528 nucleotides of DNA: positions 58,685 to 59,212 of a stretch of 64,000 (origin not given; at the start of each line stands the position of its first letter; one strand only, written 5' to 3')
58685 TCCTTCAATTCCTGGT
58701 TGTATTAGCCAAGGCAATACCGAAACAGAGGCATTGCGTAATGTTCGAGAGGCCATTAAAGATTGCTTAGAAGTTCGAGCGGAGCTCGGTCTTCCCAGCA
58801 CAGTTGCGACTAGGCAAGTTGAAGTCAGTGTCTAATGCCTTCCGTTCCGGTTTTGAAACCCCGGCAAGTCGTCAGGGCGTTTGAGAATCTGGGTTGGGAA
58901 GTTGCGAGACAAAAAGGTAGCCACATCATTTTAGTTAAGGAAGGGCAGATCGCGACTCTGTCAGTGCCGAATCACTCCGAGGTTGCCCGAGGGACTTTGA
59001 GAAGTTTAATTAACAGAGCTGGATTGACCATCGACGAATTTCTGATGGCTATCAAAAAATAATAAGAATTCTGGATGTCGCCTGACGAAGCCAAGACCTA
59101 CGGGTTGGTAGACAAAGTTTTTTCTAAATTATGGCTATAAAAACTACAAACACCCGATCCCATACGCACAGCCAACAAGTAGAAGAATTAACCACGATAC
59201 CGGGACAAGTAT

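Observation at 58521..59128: Intact hicBA cassette inserted at the 3' end of clpP, bracketed by a 55-bp direct repeat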

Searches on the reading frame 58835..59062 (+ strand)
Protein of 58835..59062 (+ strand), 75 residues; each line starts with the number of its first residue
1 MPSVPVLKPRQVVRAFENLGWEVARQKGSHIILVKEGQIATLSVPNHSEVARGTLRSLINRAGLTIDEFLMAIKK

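Call 4: search_protein_families(library=pfam, proteins=[window:58835-59062:+], max_evalue=0.01)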
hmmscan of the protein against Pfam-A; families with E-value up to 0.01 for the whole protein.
window:58835-59062:+ (75 aa): 1 family
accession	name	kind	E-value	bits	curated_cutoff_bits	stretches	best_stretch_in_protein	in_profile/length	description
PF07927.17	HicA_toxin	-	6.9e-19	68.1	27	1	10-64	2-58/58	HicA toxin of bacterial toxin-antitoxin,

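Call 6: find_encoding_contigs(protein=window:58835-59062:+, flank=6000, max_places=10)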
Protein window:58835-59062:+ (75 aa): 7 contigs read that carry it; 2 places shown.
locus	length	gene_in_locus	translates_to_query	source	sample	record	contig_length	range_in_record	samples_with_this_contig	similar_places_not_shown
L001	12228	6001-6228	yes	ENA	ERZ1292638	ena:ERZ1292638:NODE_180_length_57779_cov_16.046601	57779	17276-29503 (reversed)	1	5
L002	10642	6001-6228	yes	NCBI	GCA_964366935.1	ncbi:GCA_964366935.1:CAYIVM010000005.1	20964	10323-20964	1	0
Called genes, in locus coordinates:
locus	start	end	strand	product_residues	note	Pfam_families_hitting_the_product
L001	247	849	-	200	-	PF12686:DUF3800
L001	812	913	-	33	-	-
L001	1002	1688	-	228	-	PF01797:Y1_Tnp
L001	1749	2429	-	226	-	PF01161:PBP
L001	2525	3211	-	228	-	PF01797:Y1_Tnp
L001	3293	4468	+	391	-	PF05697:Trigger_N, PF00254:FKBP_C, PF05698:Trigger_C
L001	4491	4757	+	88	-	PF15919:HicB_lk_antitox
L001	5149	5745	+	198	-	PF00574:CLP_protease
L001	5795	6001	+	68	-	PF15919:HicB_lk_antitox (weak)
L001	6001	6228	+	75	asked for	PF07927:HicA_toxin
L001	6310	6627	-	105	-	-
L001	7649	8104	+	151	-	PF00961:LAGLIDADG_1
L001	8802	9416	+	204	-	PF03161:LAGLIDADG_2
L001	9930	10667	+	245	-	PF14528:LAGLIDADG_3 (faint)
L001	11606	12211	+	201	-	PF00961:LAGLIDADG_1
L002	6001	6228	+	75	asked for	PF07927:HicA_toxin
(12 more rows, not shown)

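Call 29: find_homologous_proteins(query=window:58835-59062:+, max_evalue=1e-8)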
Query window:58835-59062:+ (75 aa): 1892 proteins with E <= 1e-8 among 1911 candidates; the best 120 are listed.
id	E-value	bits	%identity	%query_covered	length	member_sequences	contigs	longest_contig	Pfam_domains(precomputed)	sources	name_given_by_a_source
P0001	2.0e-40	153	100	100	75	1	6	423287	PF07927.18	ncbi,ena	ncbi:MAG: type II toxin-antitoxin system HicA family toxin [Patescibacteria group bacterium]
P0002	2.2e-34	134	89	99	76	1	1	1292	PF07927.18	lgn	-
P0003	4.3e-34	133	87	100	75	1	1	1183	PF07927.18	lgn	-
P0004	6.0e-34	133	86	97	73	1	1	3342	PF07927.18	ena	-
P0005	6.1e-34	133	86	97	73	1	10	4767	PF07927.18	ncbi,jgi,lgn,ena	-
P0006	2.2e-33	131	87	100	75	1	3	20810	PF07927.18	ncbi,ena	-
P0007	2.5e-33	131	85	99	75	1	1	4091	PF07927.18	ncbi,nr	ncbi:MAG: type II toxin-antitoxin system HicA family toxin [Candidatus Wildermuthbacteria bacterium]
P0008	2.9e-33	130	86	99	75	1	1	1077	PF07927.18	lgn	-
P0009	4.4e-33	130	85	100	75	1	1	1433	PF07927.18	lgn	-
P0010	6.2e-33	129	88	96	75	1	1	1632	PF07927.18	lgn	-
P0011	6.3e-33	129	82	99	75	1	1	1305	PF07927.18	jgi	jgi:predicted RNA binding protein YcfA (HicA-like mRNA interferase family)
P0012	1.1e-32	128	81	99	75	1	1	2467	PF07927.18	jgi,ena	jgi:predicted RNA binding protein YcfA (HicA-like mRNA interferase family)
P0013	1.4e-32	128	85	99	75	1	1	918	PF07927.18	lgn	-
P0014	1.6e-32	128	81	99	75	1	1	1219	PF07927.18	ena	-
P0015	2.1e-32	128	81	100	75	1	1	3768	PF07927.18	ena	-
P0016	2.2e-32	128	80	99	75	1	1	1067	PF07927.18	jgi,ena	jgi:predicted RNA binding protein YcfA (HicA-like mRNA interferase family)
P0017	2.9e-32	127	81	100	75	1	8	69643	PF07927.18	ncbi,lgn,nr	ncbi:MAG: type II toxin-antitoxin system HicA family toxin [Deltaproteobacteria bacterium]|nr:type I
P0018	3.5e-32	127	81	97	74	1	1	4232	PF07927.18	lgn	-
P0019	4.2e-32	127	79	100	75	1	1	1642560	PF07927.18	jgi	jgi:predicted RNA binding protein YcfA (HicA-like mRNA interferase family)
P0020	4.3e-32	127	81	100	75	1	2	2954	PF07927.18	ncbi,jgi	jgi:predicted RNA binding protein YcfA (HicA-like mRNA interferase family)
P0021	5.0e-32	126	80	99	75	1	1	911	PF07927.18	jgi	jgi:predicted RNA binding protein YcfA (HicA-like mRNA interferase family)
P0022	5.1e-32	126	79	97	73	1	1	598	PF07927.18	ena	-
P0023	6.4e-32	126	79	100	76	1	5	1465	PF07927.18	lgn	-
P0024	9.7e-32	126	81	99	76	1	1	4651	PF07927.18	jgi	jgi:predicted RNA binding protein YcfA (HicA-like mRNA interferase family)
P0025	1.1e-31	125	82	99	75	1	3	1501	PF07927.18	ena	-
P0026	1.1e-31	125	81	100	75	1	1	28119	PF07927.18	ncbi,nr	ncbi:MAG: type II toxin-antitoxin system HicA family toxin [candidate division Zixibacteria bacteriu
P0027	1.2e-31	125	79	100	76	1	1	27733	PF07927.18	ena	-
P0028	1.4e-31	125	78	99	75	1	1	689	PF07927.18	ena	-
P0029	1.6e-31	125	79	100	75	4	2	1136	PF07927.18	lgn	-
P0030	2.0e-31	125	81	100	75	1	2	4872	PF07927.18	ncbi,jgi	-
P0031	2.2e-31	124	79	100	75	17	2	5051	PF07927.18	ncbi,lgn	-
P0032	2.3e-31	124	78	99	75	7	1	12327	PF07927.18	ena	-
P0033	2.4e-31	124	80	99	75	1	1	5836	PF07927.18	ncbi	-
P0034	2.9e-31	124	79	100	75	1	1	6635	PF07927.18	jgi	-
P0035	3.1e-31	124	76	100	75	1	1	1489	PF07927.18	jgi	jgi:predicted RNA binding protein YcfA (HicA-like mRNA interferase family)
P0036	3.1e-31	124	77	100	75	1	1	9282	PF07927.18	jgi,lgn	jgi:predicted RNA binding protein YcfA (HicA-like mRNA interferase family)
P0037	3.2e-31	124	80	99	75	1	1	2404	PF07927.18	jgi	jgi:predicted RNA binding protein YcfA (HicA-like mRNA interferase family)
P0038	3.2e-31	124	80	100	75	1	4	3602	PF07927.18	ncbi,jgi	jgi:predicted RNA binding protein YcfA (HicA-like mRNA interferase family)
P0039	4.2e-31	124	79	100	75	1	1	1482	PF07927.18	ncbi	ncbi:MAG: type II toxin-antitoxin system HicA family toxin [Thermodesulfobacteriota bacterium]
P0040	4.3e-31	124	76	100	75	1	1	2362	PF07927.18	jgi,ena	-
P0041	4.4e-31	123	79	100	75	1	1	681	PF07927.18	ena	-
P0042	4.5e-31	123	80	99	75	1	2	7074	PF07927.18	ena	-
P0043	4.7e-31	123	78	99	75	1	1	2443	PF07927.18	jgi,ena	-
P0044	5.3e-31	123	78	99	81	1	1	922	PF07927.18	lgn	-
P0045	5.5e-31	123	79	100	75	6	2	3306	PF07927.18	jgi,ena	-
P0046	6.1e-31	123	79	100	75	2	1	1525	PF07927.18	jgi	-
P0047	6.4e-31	123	78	99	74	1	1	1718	PF07927.18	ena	-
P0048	6.8e-31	123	81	100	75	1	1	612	PF07927.18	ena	-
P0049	7.2e-31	123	79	100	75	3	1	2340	PF07927.18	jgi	-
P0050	8.4e-31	123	76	100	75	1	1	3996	PF07927.18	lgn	-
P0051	8.5e-31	123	80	100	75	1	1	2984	PF07927.18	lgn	-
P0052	8.6e-31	123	77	100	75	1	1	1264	PF07927.18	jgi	jgi:predicted RNA binding protein YcfA (HicA-like mRNA interferase family)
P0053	9.3e-31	122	80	100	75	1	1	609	PF07927.18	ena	-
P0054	1.1e-30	122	79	100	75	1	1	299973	PF07927.18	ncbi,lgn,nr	ncbi:MAG: type II toxin-antitoxin system HicA family toxin [Candidatus Schekmanbacteria bacterium]|n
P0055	1.1e-30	122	77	100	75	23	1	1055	PF07927.18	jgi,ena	-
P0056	1.2e-30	122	76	100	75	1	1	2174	PF07927.18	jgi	jgi:predicted RNA binding protein YcfA (HicA-like mRNA interferase family)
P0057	1.2e-30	122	77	100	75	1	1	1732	PF07927.18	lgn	-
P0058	1.2e-30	122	76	100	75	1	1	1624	PF07927.18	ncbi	-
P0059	1.3e-30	122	76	100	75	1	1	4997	PF07927.18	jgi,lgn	jgi:predicted RNA binding protein YcfA (HicA-like mRNA interferase family)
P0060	1.4e-30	122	78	99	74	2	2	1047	PF07927.18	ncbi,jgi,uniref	ncbi:hypothetical protein LCGC14_3081860 [marine sediment metagenome]|uniref:Addiction module toxin,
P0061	1.4e-30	122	82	97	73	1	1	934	PF07927.18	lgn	-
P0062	1.4e-30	122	79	100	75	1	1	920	PF07927.18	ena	-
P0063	1.6e-30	122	76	100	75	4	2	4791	PF07927.18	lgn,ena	-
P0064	1.6e-30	122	77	100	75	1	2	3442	PF07927.18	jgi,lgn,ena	-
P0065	1.7e-30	122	77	100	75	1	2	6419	PF07927.18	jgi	jgi:predicted RNA binding protein YcfA (HicA-like mRNA interferase family)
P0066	1.7e-30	122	79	100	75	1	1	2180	PF07927.18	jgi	jgi:predicted RNA binding protein YcfA (HicA-like mRNA interferase family)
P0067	1.7e-30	122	79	100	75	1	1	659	PF07927.18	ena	-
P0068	1.7e-30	122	77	99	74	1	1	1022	PF07927.18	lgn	-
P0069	1.7e-30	122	79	100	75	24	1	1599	PF07927.18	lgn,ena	-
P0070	1.8e-30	122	76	100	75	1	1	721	PF07927.18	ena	-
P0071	2.1e-30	121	77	100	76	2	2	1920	PF07927.18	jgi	-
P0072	2.2e-30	121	79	97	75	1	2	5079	PF07927.18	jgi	jgi:predicted RNA binding protein YcfA (HicA-like mRNA interferase family)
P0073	2.3e-30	121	75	100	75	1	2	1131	PF07927.18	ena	-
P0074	2.3e-30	121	79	100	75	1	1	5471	PF07927.18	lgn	-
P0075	2.3e-30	121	75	100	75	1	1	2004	PF07927.18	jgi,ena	jgi:predicted RNA binding protein YcfA (HicA-like mRNA interferase family)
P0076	2.3e-30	121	74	99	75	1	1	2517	PF07927.18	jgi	jgi:predicted RNA binding protein YcfA (HicA-like mRNA interferase family)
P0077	2.4e-30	121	80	99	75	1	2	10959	PF07927.18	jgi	jgi:predicted RNA binding protein YcfA (HicA-like mRNA interferase family)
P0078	2.4e-30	121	76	100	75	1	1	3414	PF07927.18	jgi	-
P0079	2.9e-30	121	77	99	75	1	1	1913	PF07927.18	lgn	-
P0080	3.0e-30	121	77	100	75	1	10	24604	PF07927.18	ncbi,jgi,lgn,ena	-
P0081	3.1e-30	121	78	97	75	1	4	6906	PF07927.18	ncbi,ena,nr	ncbi:MAG TPA: type II toxin-antitoxin system HicA family toxin [Terriglobia bacterium]|nr:type II to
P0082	3.2e-30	121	76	100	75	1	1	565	PF07927.18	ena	-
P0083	3.3e-30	121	75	100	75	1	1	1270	PF07927.18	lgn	-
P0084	3.6e-30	121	76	100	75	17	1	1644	PF07927.18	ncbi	-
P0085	3.8e-30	121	76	100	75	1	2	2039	PF07927.18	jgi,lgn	-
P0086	4.2e-30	120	81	93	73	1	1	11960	PF07927.18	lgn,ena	-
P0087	4.2e-30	120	80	99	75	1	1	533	PF07927.18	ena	-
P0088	4.3e-30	120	78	97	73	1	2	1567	PF07927.18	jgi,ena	-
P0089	4.3e-30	120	78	97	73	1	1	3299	PF07927.18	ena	-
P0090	4.4e-30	120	76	100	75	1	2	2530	PF07927.18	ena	-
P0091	4.4e-30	120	76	100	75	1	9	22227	PF07927.18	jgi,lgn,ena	-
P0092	4.6e-30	120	80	100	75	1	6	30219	PF07927.18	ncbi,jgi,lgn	-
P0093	4.7e-30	120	77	100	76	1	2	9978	PF07927.18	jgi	jgi:predicted RNA binding protein YcfA (HicA-like mRNA interferase family)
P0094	4.8e-30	120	76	100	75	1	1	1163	PF07927.18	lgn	-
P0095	4.8e-30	120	77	93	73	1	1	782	PF07927.18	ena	-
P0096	5.1e-30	120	77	97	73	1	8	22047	PF07927.18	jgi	jgi:predicted RNA binding protein YcfA (HicA-like mRNA interferase family)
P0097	5.7e-30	120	77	100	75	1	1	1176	PF07927.18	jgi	jgi:predicted RNA binding protein YcfA (HicA-like mRNA interferase family)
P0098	5.8e-30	120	77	100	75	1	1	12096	PF07927.18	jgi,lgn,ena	-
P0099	5.8e-30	120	78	97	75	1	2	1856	PF07927.18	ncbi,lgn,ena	-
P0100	6.0e-30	120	76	100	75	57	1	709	PF07927.18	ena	-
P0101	6.1e-30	120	76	100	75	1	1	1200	PF07927.18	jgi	jgi:predicted RNA binding protein YcfA (HicA-like mRNA interferase family)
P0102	6.2e-30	120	77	100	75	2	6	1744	PF07927.18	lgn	-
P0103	6.3e-30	120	75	100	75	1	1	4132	PF07927.18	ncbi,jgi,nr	ncbi:MAG: type II toxin-antitoxin system HicA family toxin [Candidatus Aminicenantes bacterium]|nr:t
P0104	6.3e-30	120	79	100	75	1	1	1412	PF07927.18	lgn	-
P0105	6.3e-30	120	78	97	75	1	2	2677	PF07927.18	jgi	jgi:predicted RNA binding protein YcfA (HicA-like mRNA interferase family)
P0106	6.4e-30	120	76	100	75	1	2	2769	PF07927.18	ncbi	-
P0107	6.5e-30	120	77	100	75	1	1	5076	PF07927.18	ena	-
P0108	6.5e-30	120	76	100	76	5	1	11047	PF07927.18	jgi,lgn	-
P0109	6.8e-30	120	79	100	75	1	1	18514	PF07927.18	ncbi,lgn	-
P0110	6.8e-30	120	78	100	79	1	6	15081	PF07927.18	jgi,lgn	jgi:predicted RNA binding protein YcfA (HicA-like mRNA interferase family)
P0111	6.9e-30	120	77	93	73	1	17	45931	PF07927.18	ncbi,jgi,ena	jgi:predicted RNA binding protein YcfA (HicA-like mRNA interferase family)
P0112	7.2e-30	120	75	100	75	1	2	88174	PF07927.18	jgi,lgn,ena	jgi:predicted RNA binding protein YcfA (HicA-like mRNA interferase family)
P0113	7.4e-30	120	71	100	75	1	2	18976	PF07927.18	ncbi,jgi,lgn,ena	jgi:predicted RNA binding protein YcfA (HicA-like mRNA interferase family)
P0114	7.5e-30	120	77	100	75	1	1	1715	PF07927.18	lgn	-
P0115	7.7e-30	120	77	97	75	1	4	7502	PF07927.18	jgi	-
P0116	7.7e-30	120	77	99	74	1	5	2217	PF07927.18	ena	-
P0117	8.0e-30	120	75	100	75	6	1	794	PF07927.18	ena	-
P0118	8.1e-30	119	78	97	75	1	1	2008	PF07927.18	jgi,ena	-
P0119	8.2e-30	119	76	99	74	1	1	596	PF07927.18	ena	-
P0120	8.4e-30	119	76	100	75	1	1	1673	PF07927.18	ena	-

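Call 30: find_encoding_contigs(protein=P0006, flank=3000, max_places=3)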
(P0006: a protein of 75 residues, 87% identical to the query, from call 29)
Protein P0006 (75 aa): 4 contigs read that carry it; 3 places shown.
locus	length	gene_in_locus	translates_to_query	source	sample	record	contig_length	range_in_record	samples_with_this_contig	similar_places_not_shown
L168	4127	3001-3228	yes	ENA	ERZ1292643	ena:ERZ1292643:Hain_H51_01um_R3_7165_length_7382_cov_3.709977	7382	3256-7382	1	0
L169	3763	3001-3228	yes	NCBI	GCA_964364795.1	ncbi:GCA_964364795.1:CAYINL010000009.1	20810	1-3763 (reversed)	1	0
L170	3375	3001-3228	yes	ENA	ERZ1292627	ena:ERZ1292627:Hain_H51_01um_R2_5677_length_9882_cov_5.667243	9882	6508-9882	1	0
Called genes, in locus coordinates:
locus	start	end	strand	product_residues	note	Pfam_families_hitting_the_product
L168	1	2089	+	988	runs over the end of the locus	PF22842:Pel9A-like_beta_helix, PF13229:Beta_helix (weak), PF05345:He_PIG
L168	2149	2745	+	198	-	PF00574:CLP_protease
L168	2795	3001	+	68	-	PF15919:HicB_lk_antitox (weak)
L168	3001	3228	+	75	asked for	PF07927:HicA_toxin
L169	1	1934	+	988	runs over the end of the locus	PF22842:Pel9A-like_beta_helix, PF13229:Beta_helix (weak), PF05345:He_PIG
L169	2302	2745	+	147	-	PF00574:CLP_protease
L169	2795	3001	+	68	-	PF15919:HicB_lk_antitox (weak)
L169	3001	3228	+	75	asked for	PF07927:HicA_toxin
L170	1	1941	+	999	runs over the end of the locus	PF22842:Pel9A-like_beta_helix, PF13229:Beta_helix (weak), PF05345:He_PIG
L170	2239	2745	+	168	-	PF00574:CLP_protease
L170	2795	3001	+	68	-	PF15919:HicB_lk_antitox (weak)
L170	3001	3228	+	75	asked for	PF07927:HicA_toxin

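Call 31: find_encoding_contigs(protein=P0007, flank=3000, max_places=3)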
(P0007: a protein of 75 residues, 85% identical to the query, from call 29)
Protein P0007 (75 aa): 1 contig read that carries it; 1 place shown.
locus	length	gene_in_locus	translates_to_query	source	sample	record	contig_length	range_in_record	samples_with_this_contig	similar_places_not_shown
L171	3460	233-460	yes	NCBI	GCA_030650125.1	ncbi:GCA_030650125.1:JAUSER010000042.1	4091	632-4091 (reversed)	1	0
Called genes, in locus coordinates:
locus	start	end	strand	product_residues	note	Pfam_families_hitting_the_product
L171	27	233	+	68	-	PF15919:HicB_lk_antitox (weak)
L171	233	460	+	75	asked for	PF07927:HicA_toxin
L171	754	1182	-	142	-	-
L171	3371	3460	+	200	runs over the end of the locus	PF00961:LAGLIDADG_1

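Call 32: find_encoding_contigs(protein=P0005, flank=4000, max_places=6)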
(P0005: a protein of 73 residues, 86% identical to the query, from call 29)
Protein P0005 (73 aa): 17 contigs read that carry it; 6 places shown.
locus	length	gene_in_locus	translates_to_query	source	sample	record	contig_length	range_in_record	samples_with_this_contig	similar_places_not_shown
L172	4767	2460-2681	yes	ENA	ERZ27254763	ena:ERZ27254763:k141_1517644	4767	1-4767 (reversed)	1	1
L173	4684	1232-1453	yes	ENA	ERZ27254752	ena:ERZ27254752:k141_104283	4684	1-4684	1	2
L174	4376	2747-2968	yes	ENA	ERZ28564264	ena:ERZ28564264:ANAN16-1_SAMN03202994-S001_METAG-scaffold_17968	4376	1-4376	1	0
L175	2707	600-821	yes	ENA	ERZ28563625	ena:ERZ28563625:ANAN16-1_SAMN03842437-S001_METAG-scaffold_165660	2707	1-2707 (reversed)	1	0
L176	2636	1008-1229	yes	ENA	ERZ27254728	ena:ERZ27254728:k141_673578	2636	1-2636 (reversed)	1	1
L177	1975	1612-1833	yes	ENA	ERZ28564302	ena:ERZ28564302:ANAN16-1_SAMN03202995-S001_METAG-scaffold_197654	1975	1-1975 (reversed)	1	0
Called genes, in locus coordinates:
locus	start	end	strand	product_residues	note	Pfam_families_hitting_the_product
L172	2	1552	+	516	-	?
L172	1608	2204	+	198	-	PF00574:CLP_protease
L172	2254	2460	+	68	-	-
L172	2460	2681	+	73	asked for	PF07927:HicA_toxin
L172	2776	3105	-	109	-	-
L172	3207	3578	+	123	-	PF12844:HTH_19 (weak), PF13560:HTH_31, PF01381:HTH_3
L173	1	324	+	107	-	?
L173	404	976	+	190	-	PF00574:CLP_protease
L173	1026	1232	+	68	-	-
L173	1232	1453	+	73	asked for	PF07927:HicA_toxin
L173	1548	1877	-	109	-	-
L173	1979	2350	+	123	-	PF12844:HTH_19 (weak), PF13560:HTH_31, PF01381:HTH_3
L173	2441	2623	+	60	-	-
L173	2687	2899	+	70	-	-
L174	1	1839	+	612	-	?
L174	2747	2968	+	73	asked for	PF07927:HicA_toxin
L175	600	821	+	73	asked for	PF07927:HicA_toxin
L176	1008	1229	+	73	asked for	PF07927:HicA_toxin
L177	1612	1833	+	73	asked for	PF07927:HicA_toxin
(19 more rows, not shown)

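Call 43: find_encoding_contigs(protein=P0002, flank=3000, max_places=3)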
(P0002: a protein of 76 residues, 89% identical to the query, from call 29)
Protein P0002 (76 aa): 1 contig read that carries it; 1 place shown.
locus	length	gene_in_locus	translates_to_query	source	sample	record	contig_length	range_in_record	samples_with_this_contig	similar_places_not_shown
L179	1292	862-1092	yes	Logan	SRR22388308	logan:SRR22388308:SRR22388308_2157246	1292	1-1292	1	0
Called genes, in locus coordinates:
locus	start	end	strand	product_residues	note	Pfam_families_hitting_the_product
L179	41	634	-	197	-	-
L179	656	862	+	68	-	PF15919:HicB_lk_antitox (weak)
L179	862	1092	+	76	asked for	PF07927:HicA_toxin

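Call 44: find_encoding_contigs(protein=P0003, flank=3000, max_places=3)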
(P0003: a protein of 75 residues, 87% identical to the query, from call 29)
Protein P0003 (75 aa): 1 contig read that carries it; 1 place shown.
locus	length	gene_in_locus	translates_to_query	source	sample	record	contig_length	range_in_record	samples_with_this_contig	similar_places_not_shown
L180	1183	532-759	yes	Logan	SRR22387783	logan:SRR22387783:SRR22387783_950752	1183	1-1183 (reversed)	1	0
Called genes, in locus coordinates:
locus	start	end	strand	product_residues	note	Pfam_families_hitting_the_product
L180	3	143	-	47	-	?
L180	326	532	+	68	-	PF15919:HicB_lk_antitox (weak)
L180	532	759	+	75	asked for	PF07927:HicA_toxin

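Call 45: find_encoding_contigs(protein=P0010, flank=3000, max_places=3)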
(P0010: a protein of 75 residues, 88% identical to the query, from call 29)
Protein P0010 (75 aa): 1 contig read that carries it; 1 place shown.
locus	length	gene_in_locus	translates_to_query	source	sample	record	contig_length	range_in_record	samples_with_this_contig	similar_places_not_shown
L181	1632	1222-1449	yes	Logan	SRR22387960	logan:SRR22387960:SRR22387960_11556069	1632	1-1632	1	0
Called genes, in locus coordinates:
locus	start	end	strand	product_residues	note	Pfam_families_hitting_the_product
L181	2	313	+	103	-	?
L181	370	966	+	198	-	PF00574:CLP_protease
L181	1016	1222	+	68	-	PF15919:HicB_lk_antitox (weak)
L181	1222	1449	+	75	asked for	PF07927:HicA_toxin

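Call 64: find_related_loci(query=window:58835-59062:+, collection=viral_contigs, flank=3000)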
Query window:58835-59062:+ (75 aa) in viral_contigs; peptide patterns used: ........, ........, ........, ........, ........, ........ (x = any residue, [..] = any of these).
17 stretches matched a pattern; 1 encode a relative of the query (tblastn E <= 1e-3); 1 distinct loci.
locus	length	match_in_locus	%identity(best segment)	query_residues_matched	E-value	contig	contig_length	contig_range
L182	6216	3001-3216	58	1-72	2e-25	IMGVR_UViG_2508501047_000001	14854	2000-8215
